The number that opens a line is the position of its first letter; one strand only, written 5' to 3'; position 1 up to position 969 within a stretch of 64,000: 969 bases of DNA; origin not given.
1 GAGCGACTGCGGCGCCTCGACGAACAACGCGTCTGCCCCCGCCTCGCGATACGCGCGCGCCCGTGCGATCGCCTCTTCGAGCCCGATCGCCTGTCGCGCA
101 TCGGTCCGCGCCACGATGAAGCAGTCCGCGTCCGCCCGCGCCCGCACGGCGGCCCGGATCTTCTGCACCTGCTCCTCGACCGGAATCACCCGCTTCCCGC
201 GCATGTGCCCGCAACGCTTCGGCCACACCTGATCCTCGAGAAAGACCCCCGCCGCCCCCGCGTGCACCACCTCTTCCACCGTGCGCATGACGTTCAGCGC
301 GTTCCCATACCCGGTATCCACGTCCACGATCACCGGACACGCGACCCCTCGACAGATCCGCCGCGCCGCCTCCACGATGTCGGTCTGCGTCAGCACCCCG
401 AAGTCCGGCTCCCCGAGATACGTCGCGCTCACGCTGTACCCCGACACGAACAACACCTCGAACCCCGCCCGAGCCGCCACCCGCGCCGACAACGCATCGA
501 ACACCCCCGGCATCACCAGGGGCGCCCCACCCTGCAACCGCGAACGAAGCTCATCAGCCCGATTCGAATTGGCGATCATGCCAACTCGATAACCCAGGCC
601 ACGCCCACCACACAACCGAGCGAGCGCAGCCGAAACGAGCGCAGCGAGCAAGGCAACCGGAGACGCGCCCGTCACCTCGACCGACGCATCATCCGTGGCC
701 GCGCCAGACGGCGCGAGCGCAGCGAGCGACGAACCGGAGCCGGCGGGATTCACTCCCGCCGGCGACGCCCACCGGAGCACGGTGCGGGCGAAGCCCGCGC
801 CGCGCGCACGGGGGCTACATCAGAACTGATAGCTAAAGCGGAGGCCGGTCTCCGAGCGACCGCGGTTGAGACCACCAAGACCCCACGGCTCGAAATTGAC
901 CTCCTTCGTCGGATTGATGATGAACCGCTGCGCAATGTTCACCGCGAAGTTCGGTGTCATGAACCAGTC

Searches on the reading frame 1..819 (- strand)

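Call 69: search_protein_families(library=pfam, proteins=[window:1-819:-], max_evalue=0.00001)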
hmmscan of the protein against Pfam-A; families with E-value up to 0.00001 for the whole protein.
window:1-819:- (273 aa): 3 families
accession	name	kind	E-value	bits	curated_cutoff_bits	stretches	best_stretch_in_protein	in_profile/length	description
PF13714.12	PEP_mutase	-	7.6e-46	157.1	31.5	1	95-269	5-178/240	Phosphoenolpyruvate phosphomutase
PF00463.27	ICL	-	1.8e-16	60.2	26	1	161-251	150-243/526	Isocitrate lyase family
PF02548.21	Pantoate_transf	-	1.2e-06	28.6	28.7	1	89-269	5-182/259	Ketopantoate hydroxymethyltransferase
